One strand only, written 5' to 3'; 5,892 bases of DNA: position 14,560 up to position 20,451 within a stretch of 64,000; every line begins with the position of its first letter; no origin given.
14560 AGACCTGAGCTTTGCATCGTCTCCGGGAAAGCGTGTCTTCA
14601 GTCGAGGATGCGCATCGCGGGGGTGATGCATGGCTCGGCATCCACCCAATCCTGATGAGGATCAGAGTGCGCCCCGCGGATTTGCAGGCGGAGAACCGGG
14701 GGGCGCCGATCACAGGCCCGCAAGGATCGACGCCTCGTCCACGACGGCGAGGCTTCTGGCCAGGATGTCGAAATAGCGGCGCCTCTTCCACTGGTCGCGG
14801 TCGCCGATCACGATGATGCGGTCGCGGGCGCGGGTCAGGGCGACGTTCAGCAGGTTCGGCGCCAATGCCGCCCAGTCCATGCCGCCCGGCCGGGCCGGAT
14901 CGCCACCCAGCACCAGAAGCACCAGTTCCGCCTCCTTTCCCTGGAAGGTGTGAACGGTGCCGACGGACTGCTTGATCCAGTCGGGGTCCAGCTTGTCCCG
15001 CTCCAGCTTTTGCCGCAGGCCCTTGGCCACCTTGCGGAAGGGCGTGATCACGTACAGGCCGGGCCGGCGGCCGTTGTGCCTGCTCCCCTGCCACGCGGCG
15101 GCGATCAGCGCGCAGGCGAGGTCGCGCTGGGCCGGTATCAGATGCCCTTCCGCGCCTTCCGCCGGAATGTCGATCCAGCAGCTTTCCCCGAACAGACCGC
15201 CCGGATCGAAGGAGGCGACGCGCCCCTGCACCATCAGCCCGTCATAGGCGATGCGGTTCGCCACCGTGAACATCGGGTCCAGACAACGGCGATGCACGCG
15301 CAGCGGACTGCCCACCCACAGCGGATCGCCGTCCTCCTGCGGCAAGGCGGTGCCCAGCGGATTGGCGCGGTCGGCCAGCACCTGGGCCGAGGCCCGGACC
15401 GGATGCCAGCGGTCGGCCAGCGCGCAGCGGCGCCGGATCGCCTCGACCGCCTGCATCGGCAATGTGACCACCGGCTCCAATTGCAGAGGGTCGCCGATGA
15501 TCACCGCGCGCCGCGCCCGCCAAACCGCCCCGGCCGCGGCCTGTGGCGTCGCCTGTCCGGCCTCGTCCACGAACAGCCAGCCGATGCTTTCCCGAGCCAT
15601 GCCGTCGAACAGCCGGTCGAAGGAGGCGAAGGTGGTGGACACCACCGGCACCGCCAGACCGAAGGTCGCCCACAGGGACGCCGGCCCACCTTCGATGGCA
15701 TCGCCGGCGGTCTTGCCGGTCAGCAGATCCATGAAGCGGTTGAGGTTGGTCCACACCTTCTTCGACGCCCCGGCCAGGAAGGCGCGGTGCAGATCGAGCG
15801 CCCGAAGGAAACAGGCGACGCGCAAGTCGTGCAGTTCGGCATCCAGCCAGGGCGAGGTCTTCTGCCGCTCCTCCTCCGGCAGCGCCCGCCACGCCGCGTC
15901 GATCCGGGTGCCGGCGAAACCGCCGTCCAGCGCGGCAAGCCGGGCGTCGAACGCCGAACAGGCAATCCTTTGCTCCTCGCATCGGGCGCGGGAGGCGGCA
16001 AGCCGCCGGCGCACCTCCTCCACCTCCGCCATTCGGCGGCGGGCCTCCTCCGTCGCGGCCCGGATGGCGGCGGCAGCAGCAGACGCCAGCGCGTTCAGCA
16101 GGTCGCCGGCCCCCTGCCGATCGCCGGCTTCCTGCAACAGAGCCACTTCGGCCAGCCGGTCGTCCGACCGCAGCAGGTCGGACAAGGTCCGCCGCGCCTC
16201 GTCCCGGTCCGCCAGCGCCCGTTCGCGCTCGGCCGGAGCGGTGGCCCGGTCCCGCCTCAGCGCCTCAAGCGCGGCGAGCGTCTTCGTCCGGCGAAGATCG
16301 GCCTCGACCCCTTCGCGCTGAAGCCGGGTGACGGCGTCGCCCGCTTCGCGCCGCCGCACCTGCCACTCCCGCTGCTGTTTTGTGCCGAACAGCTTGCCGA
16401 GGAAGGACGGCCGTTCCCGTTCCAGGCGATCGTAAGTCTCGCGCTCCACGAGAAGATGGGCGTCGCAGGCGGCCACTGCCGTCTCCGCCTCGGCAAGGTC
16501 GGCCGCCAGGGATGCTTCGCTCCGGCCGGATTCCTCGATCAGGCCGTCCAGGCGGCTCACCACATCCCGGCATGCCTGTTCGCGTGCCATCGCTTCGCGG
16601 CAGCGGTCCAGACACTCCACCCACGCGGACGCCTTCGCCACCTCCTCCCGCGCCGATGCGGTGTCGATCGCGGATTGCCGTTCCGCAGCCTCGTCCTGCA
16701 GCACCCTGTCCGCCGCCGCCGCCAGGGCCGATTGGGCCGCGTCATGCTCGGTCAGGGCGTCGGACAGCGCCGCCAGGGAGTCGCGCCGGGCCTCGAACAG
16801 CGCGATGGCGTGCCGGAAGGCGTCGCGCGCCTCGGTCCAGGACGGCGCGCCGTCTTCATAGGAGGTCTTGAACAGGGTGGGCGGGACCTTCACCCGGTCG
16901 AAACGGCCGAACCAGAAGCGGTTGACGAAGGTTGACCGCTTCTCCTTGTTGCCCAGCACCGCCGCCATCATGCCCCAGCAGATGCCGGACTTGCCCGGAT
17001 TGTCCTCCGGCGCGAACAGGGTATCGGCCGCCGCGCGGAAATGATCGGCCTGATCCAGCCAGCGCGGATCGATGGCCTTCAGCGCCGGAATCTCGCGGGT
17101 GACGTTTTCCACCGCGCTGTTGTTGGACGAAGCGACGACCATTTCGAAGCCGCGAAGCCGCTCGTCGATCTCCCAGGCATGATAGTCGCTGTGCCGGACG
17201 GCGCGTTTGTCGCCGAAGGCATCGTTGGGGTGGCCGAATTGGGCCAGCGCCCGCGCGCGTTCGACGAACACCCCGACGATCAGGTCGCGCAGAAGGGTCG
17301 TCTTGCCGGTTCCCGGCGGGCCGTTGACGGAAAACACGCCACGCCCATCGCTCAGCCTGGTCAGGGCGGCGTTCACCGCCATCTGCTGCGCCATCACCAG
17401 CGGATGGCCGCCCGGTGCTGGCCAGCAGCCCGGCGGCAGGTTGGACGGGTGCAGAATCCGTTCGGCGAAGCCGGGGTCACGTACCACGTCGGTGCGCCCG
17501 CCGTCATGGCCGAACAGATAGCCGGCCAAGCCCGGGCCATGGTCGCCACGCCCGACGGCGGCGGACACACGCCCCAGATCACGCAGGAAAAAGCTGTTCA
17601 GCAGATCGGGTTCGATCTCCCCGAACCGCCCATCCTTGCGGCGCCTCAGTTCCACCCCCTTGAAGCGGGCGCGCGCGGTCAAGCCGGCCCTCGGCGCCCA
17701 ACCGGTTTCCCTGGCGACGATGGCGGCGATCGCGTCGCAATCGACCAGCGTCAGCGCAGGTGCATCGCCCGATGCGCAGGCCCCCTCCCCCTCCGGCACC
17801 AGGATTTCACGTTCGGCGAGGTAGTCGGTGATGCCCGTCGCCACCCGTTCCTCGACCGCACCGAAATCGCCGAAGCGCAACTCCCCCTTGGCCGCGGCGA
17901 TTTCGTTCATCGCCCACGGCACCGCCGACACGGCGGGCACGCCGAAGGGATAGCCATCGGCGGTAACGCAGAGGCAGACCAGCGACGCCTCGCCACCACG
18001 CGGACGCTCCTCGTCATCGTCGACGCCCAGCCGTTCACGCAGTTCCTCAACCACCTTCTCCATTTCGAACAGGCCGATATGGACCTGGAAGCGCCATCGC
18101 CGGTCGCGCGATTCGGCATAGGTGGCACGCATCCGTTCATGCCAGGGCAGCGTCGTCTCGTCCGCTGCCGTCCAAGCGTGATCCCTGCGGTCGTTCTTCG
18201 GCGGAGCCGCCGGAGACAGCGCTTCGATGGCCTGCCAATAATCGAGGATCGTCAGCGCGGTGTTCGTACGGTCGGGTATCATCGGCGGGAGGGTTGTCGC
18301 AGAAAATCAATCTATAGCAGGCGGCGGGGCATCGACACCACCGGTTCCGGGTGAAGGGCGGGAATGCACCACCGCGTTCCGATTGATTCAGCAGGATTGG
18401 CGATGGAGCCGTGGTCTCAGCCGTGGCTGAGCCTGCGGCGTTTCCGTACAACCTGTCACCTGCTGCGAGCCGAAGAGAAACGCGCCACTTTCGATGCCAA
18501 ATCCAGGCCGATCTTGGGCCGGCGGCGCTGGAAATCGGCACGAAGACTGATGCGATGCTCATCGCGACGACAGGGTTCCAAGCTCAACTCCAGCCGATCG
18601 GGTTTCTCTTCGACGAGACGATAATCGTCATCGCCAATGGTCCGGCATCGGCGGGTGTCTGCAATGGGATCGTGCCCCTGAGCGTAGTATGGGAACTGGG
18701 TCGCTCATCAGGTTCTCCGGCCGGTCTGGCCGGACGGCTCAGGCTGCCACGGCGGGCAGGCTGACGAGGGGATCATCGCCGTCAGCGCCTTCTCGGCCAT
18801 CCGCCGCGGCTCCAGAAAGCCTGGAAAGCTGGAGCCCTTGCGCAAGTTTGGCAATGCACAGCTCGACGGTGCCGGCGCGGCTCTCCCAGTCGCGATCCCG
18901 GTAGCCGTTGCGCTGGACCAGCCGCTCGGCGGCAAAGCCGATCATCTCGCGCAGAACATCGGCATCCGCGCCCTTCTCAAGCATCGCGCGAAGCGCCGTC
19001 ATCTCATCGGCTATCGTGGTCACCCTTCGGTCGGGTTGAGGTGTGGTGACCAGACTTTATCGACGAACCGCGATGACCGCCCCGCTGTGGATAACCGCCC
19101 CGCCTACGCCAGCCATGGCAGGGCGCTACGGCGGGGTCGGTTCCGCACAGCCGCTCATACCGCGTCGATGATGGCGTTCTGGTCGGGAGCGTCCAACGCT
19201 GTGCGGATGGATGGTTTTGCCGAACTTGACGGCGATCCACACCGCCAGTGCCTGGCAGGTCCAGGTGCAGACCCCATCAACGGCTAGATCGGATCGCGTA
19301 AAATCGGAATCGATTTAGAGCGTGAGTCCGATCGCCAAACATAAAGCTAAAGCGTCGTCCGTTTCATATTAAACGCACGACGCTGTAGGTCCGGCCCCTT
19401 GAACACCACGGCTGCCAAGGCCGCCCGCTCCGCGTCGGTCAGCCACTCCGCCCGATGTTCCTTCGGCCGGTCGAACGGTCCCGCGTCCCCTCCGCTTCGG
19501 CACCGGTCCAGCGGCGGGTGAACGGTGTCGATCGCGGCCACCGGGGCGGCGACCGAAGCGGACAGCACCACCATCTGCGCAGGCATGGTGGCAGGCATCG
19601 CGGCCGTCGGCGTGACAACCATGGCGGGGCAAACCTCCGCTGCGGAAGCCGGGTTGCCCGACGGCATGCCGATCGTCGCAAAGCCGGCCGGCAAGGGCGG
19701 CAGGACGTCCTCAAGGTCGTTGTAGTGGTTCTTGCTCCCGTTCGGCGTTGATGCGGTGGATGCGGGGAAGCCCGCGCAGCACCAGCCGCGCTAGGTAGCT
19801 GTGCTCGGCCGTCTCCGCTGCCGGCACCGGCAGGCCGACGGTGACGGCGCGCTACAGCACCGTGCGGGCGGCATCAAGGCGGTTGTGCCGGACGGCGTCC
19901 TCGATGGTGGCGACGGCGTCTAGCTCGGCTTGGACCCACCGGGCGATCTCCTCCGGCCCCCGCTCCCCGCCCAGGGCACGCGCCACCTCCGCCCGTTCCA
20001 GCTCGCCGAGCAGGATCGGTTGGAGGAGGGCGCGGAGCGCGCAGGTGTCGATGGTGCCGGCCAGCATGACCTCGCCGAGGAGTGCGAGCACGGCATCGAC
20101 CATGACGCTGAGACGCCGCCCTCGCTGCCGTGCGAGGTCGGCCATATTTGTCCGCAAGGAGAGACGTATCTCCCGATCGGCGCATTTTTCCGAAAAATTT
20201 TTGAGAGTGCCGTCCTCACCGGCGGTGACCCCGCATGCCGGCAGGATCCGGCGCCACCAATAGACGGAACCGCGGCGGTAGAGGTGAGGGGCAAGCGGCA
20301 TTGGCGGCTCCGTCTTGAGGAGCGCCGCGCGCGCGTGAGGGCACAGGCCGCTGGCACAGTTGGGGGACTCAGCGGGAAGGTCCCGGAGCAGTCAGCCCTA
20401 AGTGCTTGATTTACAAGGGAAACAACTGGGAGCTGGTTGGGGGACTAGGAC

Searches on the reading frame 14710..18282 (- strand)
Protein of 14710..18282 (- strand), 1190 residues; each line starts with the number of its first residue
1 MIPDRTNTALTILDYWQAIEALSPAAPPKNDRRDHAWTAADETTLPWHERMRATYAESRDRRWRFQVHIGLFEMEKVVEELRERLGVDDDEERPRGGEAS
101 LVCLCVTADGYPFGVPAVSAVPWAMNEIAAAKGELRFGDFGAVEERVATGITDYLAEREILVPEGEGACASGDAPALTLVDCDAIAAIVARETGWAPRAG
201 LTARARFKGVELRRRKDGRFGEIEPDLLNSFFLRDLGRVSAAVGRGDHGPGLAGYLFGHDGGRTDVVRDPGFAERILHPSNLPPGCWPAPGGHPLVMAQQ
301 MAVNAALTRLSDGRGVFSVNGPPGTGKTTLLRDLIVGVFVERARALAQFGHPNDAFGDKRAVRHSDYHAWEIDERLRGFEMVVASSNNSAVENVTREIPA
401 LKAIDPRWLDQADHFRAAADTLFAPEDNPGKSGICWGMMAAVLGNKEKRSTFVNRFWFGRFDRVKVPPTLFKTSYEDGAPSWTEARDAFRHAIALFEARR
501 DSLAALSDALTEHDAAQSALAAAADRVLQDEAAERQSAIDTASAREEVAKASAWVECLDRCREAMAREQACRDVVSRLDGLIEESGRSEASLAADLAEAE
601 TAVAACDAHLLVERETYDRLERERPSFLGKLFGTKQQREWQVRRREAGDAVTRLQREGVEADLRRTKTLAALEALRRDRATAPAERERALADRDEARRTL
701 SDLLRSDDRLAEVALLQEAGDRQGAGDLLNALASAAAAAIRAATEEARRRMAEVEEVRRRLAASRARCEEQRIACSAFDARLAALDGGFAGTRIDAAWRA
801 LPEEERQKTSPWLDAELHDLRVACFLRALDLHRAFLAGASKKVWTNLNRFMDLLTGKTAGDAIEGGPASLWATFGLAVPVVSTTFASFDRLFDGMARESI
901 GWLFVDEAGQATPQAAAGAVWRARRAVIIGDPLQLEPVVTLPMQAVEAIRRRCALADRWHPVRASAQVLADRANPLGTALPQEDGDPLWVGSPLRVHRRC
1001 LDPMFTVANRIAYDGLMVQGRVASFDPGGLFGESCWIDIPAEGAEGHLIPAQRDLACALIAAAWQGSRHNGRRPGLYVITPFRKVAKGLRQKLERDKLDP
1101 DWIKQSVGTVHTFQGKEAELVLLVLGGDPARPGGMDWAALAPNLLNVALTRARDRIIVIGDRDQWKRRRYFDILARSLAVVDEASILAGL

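Call 16: search_protein_families(library=pfam, proteins=[window:14710-18282:-], max_evalue=0.001)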
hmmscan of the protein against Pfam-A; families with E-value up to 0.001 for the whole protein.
window:14710-18282:- (1190 aa): 5 families
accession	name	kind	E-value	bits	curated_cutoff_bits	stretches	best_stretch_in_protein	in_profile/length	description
PF13086.12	AAA_11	-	1.4e-13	51.7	27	1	880-939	195-254/257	AAA domain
PF13087.12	AAA_12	-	1.1e-09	38.6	27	1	1076-1162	112-194/195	AAA domain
PF01443.25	Viral_helicase1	-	2.4e-06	28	21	0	1105-1159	177-227/228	Viral superfamily 1 RNA helicase core domain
PF13604.12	AAA_30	-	1.3e-05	25.5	27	0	299-334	6-38/191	AAA domain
PF13245.12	AAA_19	-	0.00057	20.5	25.1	0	314-335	11-32/134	AAA domain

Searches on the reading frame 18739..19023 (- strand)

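Call 16: search_protein_families(library=pfam, proteins=[window:18739-19023:-], max_evalue=0.001)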
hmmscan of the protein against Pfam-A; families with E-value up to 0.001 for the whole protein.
window:18739-19023:- (94 aa): 1 family
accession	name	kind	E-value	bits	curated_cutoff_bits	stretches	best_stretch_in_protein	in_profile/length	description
PF00872.24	Transposase_mut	-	0.00014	21.4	21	1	9-63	32-86/379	Transposase, Mutator family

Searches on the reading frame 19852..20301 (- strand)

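Call 16: search_protein_families(library=pfam, proteins=[window:19852-20301:-], max_evalue=0.001)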
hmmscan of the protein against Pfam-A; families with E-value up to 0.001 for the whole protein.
window:19852-20301:- (149 aa): 1 family
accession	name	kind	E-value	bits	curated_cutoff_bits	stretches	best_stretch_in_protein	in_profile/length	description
PF20172.3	DUF6538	-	6e-07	29.5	27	1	6-74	1-57/60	Domain of unknown function (DUF6538)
